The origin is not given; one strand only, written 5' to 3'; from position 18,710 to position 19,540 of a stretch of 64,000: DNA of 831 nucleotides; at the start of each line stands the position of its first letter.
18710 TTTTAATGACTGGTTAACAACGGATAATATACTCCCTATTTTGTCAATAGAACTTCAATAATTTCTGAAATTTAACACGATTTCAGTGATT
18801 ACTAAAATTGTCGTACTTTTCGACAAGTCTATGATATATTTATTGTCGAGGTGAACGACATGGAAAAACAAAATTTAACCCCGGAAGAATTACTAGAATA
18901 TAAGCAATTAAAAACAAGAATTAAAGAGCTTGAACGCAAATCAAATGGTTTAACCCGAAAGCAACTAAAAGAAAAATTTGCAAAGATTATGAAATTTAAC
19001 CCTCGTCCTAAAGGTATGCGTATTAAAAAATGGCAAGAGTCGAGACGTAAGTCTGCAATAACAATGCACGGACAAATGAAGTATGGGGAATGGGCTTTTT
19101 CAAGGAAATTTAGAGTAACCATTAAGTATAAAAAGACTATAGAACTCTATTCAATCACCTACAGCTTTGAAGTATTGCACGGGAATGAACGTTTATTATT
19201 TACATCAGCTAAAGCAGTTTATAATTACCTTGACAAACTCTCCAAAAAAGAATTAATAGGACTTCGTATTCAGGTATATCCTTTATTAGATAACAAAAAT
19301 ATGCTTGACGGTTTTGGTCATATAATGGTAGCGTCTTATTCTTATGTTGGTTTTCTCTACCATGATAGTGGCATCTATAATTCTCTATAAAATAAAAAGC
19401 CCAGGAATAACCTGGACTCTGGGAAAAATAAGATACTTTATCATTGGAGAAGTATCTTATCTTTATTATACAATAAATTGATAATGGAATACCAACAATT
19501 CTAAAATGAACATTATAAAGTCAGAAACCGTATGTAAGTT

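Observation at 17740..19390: Large inverted duplication: two divergent paralogous genes flanking an sRNA-like cassette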

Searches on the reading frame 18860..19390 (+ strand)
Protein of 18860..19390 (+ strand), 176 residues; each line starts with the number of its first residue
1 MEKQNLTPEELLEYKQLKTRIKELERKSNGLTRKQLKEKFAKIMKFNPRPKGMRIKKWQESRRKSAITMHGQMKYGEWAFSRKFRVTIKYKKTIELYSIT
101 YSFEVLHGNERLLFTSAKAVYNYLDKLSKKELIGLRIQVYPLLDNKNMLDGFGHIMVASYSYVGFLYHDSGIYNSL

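Call 8: search_protein_families(library=pfam, proteins=[window:18860-19390:+], max_evalue=1)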
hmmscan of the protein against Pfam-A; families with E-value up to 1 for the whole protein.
window:18860-19390:+ (176 aa): 1 family
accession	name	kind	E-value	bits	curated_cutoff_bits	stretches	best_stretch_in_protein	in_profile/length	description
PF04508.17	Pox_A_type_inc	-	0.28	11.5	21.4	1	16-27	5-16/23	Viral A-type inclusion protein repeat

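Call 9: search_protein_families(library=phrogs, proteins=[window:18860-19390:+], max_evalue=1)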
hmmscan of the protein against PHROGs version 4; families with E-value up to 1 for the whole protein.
window:18860-19390:+ (176 aa): 1 family
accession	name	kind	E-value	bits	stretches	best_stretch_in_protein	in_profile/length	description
phrog_12999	-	unknown function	0.28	12.4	1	146-163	31-48/61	-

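Call 12: search_dna_similar(query=window:18860-19390:+, collection=phages, mode=protein, max_rows=40, max_evalue=0.001)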
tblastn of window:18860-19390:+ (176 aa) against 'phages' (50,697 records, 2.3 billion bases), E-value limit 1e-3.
No match.

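Call 14: find_homologous_proteins(query=window:18860-19390:+, max_evalue=0.01)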
Query window:18860-19390:+ (176 aa): 4 proteins with E <= 0.01 among 73 candidates.
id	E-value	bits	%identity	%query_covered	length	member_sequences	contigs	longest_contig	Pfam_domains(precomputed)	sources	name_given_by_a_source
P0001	3.1e-110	383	100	100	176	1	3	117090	-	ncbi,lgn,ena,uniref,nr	ncbi:hypothetical protein [Limosilactobacillus reuteri]|uniref:hypothetical protein n=1 Tax=Limosila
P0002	2.0e-64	234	66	95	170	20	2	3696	-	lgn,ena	-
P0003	4.5e-61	223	65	95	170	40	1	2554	-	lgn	-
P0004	1.1e-32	131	50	86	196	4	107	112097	-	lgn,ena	-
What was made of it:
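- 18860..19390 (+): Gene B, 176 aa including stop. Paralogue of A. 100% identical to a protein that NCBI labels as a Limosilactobacillus reuteri hypothetical protein (call 14).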

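Call 15: find_encoding_contigs(protein=P0004, flank=6000, max_places=8)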
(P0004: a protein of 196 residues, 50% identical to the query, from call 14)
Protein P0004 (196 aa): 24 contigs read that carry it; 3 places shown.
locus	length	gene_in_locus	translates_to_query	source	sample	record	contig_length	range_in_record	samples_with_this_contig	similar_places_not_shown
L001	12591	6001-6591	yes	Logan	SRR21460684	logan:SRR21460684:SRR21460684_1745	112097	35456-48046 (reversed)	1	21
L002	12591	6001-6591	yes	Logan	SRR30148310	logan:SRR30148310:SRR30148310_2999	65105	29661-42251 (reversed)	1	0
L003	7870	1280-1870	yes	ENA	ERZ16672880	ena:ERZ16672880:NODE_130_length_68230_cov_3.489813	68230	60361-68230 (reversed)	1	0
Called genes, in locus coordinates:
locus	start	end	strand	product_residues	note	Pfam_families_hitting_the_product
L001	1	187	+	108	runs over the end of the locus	-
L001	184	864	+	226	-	PF01555:N6_N4_Mtase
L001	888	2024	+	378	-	PF04608:PgpA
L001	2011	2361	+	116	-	-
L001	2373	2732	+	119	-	-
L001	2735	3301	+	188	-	PF00265:TK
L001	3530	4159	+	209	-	PF00589:Phage_integrase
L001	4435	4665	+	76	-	-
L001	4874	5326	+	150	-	-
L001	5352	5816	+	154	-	-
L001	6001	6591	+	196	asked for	-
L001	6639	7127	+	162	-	-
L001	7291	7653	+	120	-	-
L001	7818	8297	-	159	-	PF05014:Nuc_deoxyrib_tr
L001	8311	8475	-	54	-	-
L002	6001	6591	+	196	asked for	-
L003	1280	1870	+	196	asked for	-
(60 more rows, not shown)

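Call 16: find_encoding_contigs(protein=P0001, flank=5000, max_places=5)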
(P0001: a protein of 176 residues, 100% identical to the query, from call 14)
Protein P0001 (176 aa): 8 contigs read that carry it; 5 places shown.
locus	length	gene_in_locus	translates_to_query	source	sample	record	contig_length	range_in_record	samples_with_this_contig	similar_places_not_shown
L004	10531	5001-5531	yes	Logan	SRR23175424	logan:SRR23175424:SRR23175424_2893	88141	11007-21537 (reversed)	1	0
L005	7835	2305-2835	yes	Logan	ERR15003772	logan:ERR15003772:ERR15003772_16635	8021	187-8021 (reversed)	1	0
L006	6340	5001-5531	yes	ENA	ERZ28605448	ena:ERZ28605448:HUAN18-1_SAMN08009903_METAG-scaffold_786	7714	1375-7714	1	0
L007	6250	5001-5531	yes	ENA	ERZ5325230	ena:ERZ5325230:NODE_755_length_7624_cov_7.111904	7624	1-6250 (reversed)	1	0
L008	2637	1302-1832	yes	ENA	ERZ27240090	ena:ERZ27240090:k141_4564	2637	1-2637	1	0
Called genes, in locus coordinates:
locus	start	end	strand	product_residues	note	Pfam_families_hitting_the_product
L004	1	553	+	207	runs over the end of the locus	PF00265:TK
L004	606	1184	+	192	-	PF01476:LysM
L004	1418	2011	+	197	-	PF00589:Phage_integrase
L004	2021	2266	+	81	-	-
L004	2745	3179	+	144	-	-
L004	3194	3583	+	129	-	-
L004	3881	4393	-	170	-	-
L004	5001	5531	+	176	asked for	-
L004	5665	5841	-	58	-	-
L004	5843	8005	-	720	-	PF13671:AAA_33, PF00149:Metallophos, PF09511:RNA_lig_T4_1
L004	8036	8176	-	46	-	-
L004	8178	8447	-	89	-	-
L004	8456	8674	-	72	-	-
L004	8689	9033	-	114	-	-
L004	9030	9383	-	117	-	-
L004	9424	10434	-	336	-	PF02086:MethyltransfD12 (faint), PF01555:N6_N4_Mtase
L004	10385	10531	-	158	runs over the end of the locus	PF05014:Nuc_deoxyrib_tr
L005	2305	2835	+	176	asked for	-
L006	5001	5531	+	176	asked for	-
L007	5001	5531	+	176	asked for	-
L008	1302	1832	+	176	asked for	-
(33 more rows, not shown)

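Call 23: find_encoding_contigs(protein=P0002, flank=5000, max_places=6)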
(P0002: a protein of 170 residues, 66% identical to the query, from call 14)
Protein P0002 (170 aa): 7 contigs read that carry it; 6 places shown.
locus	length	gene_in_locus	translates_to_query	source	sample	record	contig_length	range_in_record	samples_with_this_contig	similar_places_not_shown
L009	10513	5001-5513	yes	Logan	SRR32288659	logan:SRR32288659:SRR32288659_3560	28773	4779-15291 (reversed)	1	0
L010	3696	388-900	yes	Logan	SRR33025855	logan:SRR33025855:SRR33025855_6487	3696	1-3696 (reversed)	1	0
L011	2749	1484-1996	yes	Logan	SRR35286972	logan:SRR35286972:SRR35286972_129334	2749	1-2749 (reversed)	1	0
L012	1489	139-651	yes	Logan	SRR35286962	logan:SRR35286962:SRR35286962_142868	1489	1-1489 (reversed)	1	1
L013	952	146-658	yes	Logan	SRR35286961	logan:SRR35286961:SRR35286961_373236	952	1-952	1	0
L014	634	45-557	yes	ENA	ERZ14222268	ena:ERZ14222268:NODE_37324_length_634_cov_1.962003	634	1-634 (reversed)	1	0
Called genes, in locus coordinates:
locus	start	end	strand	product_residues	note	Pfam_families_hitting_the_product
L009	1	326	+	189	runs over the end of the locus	PF05014:Nuc_deoxyrib_tr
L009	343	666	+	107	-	-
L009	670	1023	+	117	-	-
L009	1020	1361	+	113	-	-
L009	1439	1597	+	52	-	-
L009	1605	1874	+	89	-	-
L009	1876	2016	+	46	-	-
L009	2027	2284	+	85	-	-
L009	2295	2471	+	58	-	-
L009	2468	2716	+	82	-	-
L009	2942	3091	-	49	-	-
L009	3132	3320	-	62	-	-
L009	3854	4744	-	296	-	-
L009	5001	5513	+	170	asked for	-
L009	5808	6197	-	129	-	-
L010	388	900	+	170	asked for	-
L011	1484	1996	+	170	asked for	-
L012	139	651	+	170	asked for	-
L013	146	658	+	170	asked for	-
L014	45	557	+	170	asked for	-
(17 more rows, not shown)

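Call 24: find_encoding_contigs(protein=P0003, flank=5000, max_places=6)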
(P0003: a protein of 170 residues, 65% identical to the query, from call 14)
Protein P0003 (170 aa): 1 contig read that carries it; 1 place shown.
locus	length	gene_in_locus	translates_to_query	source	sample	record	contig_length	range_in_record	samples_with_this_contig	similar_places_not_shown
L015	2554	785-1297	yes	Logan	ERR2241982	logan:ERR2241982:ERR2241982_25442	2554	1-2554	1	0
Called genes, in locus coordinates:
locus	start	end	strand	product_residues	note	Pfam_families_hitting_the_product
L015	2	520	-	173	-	?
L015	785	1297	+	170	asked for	-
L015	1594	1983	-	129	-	-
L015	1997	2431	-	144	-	-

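Call 28: predict_structure(alignment_id=A1)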
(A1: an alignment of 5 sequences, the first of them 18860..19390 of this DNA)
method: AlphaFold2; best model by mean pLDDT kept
length: 176 residues; sequences in the alignment: 5
mean_pLDDT: 56.4   pTM: 0.50
mean pLDDT of the five models: 56.4, 55.9, 55.8, 52.1, 51.5
residues with pLDDT >= 90: 0; 70-90: 41; 50-70: 75; < 50: 60
segments of 3 or more residues with pLDDT < 50: 1-4, 46-82, 149-155, 170-176
pLDDT, mean of each block of 10 residues (from residue 1): 44 61 66 62 49 30 29 34 53 58 79 78 85 79 53 54 61 35
secondary structure, 60 per line:
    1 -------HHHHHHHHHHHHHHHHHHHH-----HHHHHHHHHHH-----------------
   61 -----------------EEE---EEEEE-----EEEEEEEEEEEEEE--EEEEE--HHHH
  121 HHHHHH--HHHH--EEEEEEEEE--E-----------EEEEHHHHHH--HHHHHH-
elements in order: H8-27 H33-43 E78-80 E84-88 E94-107 E110-114 H117-126 H129-132 E135-143 E158-161 H162-167 H170-175

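Call 29: search_protein_representatives(alignment_id=A1)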
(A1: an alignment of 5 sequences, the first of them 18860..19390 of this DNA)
Query: 5 sequences, 176 profile positions. Proteins with E-value up to 0.001 (for the whole library): 3; up to 1e-10: 3; up to 1e-30: 3. The best 3 are listed.
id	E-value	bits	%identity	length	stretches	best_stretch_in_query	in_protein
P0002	9.9e-101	350.8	-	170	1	1-170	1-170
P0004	3.5e-83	293.7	-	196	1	1-174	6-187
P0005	9.3e-45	168.5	-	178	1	3-164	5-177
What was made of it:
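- Family size: 4 clusters among 5.8e9 proteins and 3 among 1.84e9 representatives (calls 14, 29).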

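Call 45: search_solved_structures(query=A1, max_evalue=10)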
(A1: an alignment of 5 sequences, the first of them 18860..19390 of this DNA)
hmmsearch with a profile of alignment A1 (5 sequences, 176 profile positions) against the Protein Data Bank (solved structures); distinct sequences matched with E-value up to 10: 4.
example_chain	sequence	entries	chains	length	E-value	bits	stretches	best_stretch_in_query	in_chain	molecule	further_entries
4yy5_A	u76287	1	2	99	0.47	13.1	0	23-51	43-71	dTor_3x33L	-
4yy2_A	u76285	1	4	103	0.55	12.9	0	23-51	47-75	dTor_3x33L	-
8zjb_A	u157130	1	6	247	0.75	12.4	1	52-107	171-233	Nudix hydrolase domain-containing protein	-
8tac_A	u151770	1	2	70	1.2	11.8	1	6-40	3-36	DBP48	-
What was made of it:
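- On Any described protein family or fold, for A and B: PDB sequence profile search: E > 0.4 (call 45).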

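Call 46: find_encoding_contigs(protein=P0005, flank=6000, max_places=5)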
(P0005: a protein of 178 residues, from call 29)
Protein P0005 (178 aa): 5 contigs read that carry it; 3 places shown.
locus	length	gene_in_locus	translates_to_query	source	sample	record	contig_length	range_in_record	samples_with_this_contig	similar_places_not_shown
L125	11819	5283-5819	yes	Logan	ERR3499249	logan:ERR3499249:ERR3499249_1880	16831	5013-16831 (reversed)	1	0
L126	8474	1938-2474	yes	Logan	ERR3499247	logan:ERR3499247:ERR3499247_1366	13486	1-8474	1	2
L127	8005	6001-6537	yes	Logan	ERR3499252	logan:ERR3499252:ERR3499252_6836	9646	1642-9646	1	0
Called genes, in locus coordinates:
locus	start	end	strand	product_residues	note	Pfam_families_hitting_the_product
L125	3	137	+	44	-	?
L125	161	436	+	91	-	-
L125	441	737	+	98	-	-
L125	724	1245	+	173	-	PF04608:PgpA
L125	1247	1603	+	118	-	-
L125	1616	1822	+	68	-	-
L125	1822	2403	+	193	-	PF00265:TK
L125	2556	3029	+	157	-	PF01476:LysM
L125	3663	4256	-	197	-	PF00589:Phage_integrase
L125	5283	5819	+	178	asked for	-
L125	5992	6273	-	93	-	-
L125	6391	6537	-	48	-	-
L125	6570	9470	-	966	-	PF20464:MmeI_N, PF20465:MmeI_hel, PF20473:MmeI_Mtase, PF07669:Eco57I, PF20466:MmeI_TRD, PF20467:MmeI_C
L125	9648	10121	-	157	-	PF05014:Nuc_deoxyrib_tr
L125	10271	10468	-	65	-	-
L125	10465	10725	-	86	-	-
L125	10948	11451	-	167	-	-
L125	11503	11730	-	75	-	-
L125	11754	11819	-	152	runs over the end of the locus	PF08241:Methyltransf_11 (faint)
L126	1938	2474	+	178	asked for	-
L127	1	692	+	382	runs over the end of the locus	PF00145:DNA_methylase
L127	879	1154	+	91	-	-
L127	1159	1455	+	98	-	-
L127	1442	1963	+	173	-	PF04608:PgpA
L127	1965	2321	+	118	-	-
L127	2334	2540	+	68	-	-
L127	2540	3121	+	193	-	PF00265:TK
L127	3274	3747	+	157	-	PF01476:LysM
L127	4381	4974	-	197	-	PF00589:Phage_integrase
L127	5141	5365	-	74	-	-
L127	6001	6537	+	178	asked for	-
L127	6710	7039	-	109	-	-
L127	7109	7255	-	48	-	-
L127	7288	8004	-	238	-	?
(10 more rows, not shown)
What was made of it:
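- Relatives also carry MmeI-type restriction-modification genes and RNA-repair genes there (calls 15, 16, 46). Its orientation differs in L125-L127 (call 46).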

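Call 66: search_protein_families(library=padloc, proteins=[window:18860-19390:+, P0004, P0005], max_evalue=1)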
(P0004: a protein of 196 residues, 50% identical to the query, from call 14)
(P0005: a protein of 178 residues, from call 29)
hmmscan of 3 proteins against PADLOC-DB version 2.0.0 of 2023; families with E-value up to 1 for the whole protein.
window:18860-19390:+ (176 aa): 0 families

P0004 (196 aa): 0 families

P0005 (178 aa): 0 families

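Call 67: search_protein_families(library=ncbifam, proteins=[window:18860-19390:+, P0004, P0005], max_evalue=1)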
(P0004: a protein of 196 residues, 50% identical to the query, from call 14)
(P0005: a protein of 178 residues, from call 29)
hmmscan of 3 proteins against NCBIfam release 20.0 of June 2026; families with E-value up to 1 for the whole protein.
window:18860-19390:+ (176 aa): 2 families
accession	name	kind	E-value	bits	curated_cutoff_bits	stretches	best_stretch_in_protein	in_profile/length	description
NF010465.0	PRK13890.1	equivalog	0.038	14.1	96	1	11-65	64-116/121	conjugal transfer protein TrbA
TIGR00498.1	lexA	equivalog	0.13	11.9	110.95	0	41-79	54-92/203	transcriptional repressor LexA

P0004 (196 aa): 1 family
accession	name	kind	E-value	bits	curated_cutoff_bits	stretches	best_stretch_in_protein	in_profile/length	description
TIGR04397.1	SecA2_Bac_anthr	exception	0.072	11.2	1085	1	12-46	9-43/774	accessory Sec system translocase SecA2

P0005 (178 aa): 0 families
